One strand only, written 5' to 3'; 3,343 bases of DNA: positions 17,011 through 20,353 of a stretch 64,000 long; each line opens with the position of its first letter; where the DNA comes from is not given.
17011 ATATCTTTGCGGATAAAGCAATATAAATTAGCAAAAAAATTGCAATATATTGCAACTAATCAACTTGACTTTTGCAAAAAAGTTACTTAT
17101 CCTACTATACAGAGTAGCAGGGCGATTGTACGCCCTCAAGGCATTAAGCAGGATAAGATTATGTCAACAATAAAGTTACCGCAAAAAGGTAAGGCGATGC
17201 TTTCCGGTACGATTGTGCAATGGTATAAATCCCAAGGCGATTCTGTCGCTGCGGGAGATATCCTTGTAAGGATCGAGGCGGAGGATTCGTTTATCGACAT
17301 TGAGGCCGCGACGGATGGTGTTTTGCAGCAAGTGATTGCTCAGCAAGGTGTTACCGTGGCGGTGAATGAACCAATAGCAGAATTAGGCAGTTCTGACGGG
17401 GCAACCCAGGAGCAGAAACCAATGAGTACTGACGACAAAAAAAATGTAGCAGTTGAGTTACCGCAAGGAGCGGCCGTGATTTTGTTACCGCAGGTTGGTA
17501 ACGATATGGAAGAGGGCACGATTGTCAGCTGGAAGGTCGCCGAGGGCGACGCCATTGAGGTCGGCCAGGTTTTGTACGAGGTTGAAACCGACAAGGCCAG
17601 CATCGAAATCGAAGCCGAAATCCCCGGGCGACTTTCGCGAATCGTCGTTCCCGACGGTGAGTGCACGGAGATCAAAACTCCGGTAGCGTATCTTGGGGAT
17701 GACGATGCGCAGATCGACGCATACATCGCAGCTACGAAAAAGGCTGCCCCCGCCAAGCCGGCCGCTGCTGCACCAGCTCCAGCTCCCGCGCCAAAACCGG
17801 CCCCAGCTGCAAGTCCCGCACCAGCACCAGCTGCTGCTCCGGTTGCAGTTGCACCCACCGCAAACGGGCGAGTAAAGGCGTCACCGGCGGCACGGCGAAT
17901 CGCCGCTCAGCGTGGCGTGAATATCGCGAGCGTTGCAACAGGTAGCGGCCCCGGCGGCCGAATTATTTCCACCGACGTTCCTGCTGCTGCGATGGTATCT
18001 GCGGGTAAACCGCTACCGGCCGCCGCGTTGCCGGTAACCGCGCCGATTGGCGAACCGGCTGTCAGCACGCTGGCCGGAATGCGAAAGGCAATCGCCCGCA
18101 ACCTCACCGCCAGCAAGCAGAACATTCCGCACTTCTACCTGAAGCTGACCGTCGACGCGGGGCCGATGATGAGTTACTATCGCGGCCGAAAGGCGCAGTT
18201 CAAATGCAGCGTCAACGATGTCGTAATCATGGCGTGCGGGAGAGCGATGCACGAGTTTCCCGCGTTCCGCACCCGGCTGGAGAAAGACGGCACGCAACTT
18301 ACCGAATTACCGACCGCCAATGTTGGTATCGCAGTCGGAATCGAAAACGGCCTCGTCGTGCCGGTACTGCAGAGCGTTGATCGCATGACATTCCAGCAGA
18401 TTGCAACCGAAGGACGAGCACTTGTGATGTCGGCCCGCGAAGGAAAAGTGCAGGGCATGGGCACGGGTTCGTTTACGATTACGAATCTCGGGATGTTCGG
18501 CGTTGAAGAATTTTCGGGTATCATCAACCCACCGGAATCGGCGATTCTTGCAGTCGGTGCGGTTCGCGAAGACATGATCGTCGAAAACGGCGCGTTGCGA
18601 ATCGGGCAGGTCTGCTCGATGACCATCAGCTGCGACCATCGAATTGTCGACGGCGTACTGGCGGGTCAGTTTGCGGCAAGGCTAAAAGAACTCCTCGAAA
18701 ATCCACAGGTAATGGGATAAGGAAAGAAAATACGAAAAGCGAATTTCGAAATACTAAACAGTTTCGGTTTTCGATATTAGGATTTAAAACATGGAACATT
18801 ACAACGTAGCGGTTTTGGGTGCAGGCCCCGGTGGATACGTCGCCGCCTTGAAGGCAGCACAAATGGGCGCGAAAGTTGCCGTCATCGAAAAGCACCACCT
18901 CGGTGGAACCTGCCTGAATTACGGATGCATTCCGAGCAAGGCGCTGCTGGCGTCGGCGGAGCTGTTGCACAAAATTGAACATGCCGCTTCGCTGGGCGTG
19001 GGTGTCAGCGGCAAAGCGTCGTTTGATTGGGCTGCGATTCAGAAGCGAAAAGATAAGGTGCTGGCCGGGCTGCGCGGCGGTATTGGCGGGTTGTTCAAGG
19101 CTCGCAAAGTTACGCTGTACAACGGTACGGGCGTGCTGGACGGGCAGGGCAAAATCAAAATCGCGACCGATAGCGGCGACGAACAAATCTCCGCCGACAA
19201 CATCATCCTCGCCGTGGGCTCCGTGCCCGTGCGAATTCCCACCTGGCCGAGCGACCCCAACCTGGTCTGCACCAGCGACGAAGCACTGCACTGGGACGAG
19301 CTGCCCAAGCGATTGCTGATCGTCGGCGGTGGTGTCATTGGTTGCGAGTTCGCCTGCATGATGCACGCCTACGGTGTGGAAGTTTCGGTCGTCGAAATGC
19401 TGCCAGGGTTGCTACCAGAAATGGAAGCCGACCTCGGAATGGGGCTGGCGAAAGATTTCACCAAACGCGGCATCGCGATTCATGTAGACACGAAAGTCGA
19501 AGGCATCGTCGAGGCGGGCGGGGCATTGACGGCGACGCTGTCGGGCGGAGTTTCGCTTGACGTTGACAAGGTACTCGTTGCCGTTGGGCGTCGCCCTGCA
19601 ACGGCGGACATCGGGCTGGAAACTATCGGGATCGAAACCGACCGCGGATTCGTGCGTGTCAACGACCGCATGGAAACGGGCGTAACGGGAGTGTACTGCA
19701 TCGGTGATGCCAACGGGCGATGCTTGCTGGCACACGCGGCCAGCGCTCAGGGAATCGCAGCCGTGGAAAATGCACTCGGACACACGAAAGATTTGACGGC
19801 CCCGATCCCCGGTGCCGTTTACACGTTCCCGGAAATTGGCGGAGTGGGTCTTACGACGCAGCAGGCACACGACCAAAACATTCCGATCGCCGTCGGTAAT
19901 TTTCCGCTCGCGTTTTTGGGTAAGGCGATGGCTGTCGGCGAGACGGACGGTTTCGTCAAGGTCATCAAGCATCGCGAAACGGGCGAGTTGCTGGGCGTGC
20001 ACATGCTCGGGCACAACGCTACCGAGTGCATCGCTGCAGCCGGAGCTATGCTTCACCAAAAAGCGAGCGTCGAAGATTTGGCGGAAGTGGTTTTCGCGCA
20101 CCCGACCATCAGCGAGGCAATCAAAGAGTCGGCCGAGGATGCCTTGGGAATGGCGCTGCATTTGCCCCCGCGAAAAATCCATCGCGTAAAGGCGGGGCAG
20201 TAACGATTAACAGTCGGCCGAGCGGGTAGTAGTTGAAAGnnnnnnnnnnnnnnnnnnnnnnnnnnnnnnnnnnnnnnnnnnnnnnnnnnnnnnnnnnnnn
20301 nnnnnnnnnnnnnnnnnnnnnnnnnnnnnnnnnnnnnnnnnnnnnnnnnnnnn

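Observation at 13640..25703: DeoR-controlled divergent locus: fused E1-alpha/beta 2-oxoacid dehydrogenase facing E2-E3, with four extra enzymes appended (PHP-like hydrolase, extended SDR, 565-aa MDR, mannitol-DH-family)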

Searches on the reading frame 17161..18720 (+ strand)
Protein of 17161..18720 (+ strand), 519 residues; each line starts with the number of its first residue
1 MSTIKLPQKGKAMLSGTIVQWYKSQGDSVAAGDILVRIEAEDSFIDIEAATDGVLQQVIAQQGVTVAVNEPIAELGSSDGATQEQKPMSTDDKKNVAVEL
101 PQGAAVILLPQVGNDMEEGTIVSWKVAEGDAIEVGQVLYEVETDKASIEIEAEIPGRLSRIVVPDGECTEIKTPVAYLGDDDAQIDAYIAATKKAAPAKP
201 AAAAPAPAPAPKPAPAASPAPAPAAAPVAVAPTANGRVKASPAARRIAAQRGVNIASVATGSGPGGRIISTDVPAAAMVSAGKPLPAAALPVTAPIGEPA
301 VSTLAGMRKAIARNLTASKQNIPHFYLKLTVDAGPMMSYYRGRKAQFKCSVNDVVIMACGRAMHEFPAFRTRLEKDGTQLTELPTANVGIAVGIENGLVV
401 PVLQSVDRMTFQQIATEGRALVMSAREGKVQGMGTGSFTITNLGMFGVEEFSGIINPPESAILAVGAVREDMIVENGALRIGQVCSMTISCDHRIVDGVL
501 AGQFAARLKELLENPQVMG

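Call 5: search_protein_families(library=pfam, proteins=[window:17161-18720:+], max_evalue=0.01)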
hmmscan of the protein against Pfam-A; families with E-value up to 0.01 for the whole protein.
window:17161-18720:+ (519 aa): 7 families
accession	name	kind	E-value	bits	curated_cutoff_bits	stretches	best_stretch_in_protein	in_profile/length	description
PF00198.28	2-oxoacid_dh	-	3.9e-67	226.5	23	1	302-518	7-230/232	2-oxoacid dehydrogenases acyltransferase (catalytic domain)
PF00364.28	Biotin_lipoyl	-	3.8e-32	110.4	22.1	2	107-177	3-72/73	Biotin-requiring enzyme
PF02817.22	E3_binding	-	7.3e-13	48.9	23.7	1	238-273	1-35/36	e3 binding domain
PF13533.13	Biotin_lipoyl_2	-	3.5e-10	39.9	29.8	2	119-141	9-31/32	Biotin-lipoyl like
PF13437.12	HlyD_3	-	4.3e-06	27.8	22.2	1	11-72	3-64/106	HlyD family secretion protein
PF02749.22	QRPTase_N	-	0.0015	19.1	27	0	12-56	34-79/82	Quinolinate phosphoribosyl transferase, N-terminal domain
PF16576.10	HlyD_D23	-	0.0031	17.3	30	0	118-162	116-159/214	Barrel-sandwich domain of CusB or HlyD membrane-fusion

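Call 6: search_protein_families(library=ncbifam, proteins=[window:17161-18720:+], max_evalue=0.01)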
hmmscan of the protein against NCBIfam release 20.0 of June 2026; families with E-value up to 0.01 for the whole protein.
window:17161-18720:+ (519 aa): 26 families (the best 25 are shown)
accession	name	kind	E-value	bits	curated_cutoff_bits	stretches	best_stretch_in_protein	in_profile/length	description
TIGR01349.1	PDHac_trf_mito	equivalog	8.6e-105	351.4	445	2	107-518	2-435/437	pyruvate dehydrogenase complex dihydrolipoamide acetyltransferase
NF004309.0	PRK05704.1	equivalog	2.9e-76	257.4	449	2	107-516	5-402/408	2-oxoglutarate dehydrogenase complex dihydrolipoyllysine-residue succinyltransferase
NF008814.0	PRK11854.1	equivalog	2e-70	237.9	722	1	4-514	108-631/637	pyruvate dehydrogenase complex dihydrolipoyllysine-residue acetyltransferase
TIGR01347.1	sucB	equivalog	3.5e-66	224.1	378.65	2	107-518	3-400/404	dihydrolipoyllysine-residue succinyltransferase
TIGR01348.1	PDHac_trf_long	equivalog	1.5e-60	205.4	552.1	2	104-516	155-583/587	dihydrolipoyllysine-residue acetyltransferase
TIGR02927.1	SucB_Actino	equivalog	5.2e-55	187.3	423.45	1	3-515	4-571/579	2-oxoglutarate dehydrogenase, E2 component, dihydrolipoamide succinyltransferase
NF011416.0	PRK14843.1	equivalog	2.9e-42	144.8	429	2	300-518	119-345/347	dihydrolipoamide acetyltransferase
NF008815.0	PRK11857.1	equivalog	2.7e-41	142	378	1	237-519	3-306/308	dihydrolipoamide acetyltransferase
NF011457.0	PRK14875.1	equivalog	1.2e-37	129.8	307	2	105-273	4-122/372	acetoin dehydrogenase dihydrolipoyllysine-residue acetyltransferase subunit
NF008854.0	PRK11892.1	equivalog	7.8e-33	113.8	454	2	106-229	4-128/464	pyruvate dehydrogenase complex E1 component subunit beta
NF008907.0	PRK12270.1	equivalog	7.9e-19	66.9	878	1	190-513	66-362/1241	multifunctional oxoglutarate decarboxylase/oxoglutarate dehydrogenase thiamine pyrophosphate-binding subunit/dihydrolipoyllysine-residue suc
NF006761.0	PRK09282.1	domain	4.8e-12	45.1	402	2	11-75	525-589/591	pyruvate carboxylase subunit B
NF010643.0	PRK14040.1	subfamily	1.7e-10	40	892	1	10-73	529-592/595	oxaloacetate decarboxylase subunit alpha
TIGR01108.1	oadA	equivalog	3.4e-10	39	756.5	2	12-70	522-580/582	sodium-extruding oxaloacetate decarboxylase subunit alpha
NF005457.0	PRK07051.1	equivalog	1.8e-09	37.6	87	2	126-168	26-68/80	acetyl-CoA carboxylase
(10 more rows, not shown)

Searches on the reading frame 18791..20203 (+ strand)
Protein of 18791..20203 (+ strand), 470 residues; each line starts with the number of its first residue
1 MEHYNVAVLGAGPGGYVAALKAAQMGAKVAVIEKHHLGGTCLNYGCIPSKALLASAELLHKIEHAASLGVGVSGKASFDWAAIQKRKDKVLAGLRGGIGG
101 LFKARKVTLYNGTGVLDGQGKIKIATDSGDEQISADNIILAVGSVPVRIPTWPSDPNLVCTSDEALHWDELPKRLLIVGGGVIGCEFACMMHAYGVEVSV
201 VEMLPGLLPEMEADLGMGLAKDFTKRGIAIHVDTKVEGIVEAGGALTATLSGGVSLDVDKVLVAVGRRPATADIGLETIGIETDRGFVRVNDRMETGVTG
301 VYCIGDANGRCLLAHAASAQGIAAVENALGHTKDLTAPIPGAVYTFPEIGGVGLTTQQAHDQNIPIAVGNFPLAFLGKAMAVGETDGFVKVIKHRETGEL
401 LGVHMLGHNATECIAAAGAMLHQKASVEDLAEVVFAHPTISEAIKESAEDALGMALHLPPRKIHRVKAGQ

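Call 5: search_protein_families(library=pfam, proteins=[window:18791-20203:+], max_evalue=0.01)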
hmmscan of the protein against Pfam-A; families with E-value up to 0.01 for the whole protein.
window:18791-20203:+ (470 aa): 13 families
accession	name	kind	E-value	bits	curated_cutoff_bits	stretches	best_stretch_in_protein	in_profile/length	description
PF07992.20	Pyr_redox_2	-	4.6e-66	223.6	26.1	1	4-321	1-291/291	Pyridine nucleotide-disulphide oxidoreductase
PF02852.28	Pyr_redox_dim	-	4.3e-34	117.5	25.3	1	339-447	1-109/110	Pyridine nucleotide-disulphide oxidoreductase, dimerisation domain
PF00070.33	Pyr_redox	-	2.4e-20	73.3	22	1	174-244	1-71/82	Pyridine nucleotide-disulphide oxidoreductase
PF13738.12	Pyr_redox_3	-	1.6e-14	54.3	30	2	118-305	110-305/305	Pyridine nucleotide-disulphide oxidoreductase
PF01134.28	GIDA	-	3.4e-10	40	22.1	1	6-78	2-72/391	Glucose inhibited division protein A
PF13450.12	NAD_binding_8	-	2.6e-09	37.7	21.9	1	8-44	1-38/68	NAD(P)-binding Rossmann-like domain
PF01266.30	DAO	-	3.9e-08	33.7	27.9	0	6-40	2-38/353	FAD dependent oxidoreductase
PF12831.13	FAD_oxidored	-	3e-07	30.5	27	1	6-41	2-38/416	FAD dependent oxidoreductase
PF03486.20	HI0933_like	-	7.7e-07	29.2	50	1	5-36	2-33/244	HI0933-like protein Rossmann domain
PF01262.27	AlaDh_PNT_C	-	8.5e-06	25.8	23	0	4-35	29-60/214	Alanine dehydrogenase/PNT, C-terminal domain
PF00890.30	FAD_binding_2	-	9.3e-05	22.2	20.4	1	6-37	2-33/414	FAD binding domain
PF01494.25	FAD_binding_3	-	0.00016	21.4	22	0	4-36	2-34/349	FAD binding domain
PF02826.25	2-Hacid_dh_C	-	0.0064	16.3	25.1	0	173-202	37-66/178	D-isomer specific 2-hydroxyacid dehydrogenase, NAD binding domain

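Call 6: search_protein_families(library=ncbifam, proteins=[window:18791-20203:+], max_evalue=0.01)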
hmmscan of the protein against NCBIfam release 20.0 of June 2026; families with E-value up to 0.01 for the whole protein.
window:18791-20203:+ (470 aa): 107 families (the best 25 are shown)
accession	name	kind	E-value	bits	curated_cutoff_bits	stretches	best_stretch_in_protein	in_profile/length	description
TIGR01350.1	lipoamide_DH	equivalog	3.7e-153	510.5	408.8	1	3-457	1-460/461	dihydrolipoyl dehydrogenase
NF003585.0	PRK05249.1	equivalog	3.9e-98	329.1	465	1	2-452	5-458/464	Si-specific NAD(P)(+) transhydrogenase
TIGR02053.1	MerA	equivalog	2.4e-89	300.5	454.45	1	4-448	1-450/465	mercury(II) reductase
NF004776.0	PRK06116.1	equivalog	1.3e-86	291.4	480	1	2-443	3-445/450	glutathione-disulfide reductase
NF004992.0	PRK06370.1-4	equivalog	2.4e-86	290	629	1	2-444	3-448/459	FAD-containing oxidoreductase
NF004943.0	PRK06292.2-1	equivalog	3.4e-86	289.8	432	1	1-449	1-453/456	dihydrolipoyl dehydrogenase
NF004991.0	PRK06370.1-3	subfamily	2e-84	283.9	620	1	2-449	34-485/509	FAD-containing oxidoreductase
NF005883.0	PRK07845.1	equivalog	3.6e-81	273.5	479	1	5-449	4-457/466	NAD(P)H-quinone dehydrogenase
NF004945.0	PRK06292.2-3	equivalog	2.3e-80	270.7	494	1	1-444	1-445/457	dihydrolipoyl dehydrogenase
NF004947.0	PRK06292.2-5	equivalog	6.7e-80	269.3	592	1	1-448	1-455/474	dihydrolipoyl dehydrogenase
NF004946.0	PRK06292.2-4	subfamily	4.5e-77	259.8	634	1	1-451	1-470/487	dihydrolipoyl dehydrogenase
NF005884.0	PRK07846.1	equivalog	4.5e-76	256.3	501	1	1-446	1-446/454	mycothione reductase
TIGR01424.1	gluta_reduc_2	equivalog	7.4e-73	245.6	606.05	1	4-443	3-441/446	glutathione-disulfide reductase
NF004939.0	PRK06292.1-1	equivalog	2.7e-70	237.4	435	1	3-451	5-458/476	dihydrolipoyl dehydrogenase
TIGR03452.1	mycothione_red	equivalog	3.2e-69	234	635.65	1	2-445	1-446/452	mycothione reductase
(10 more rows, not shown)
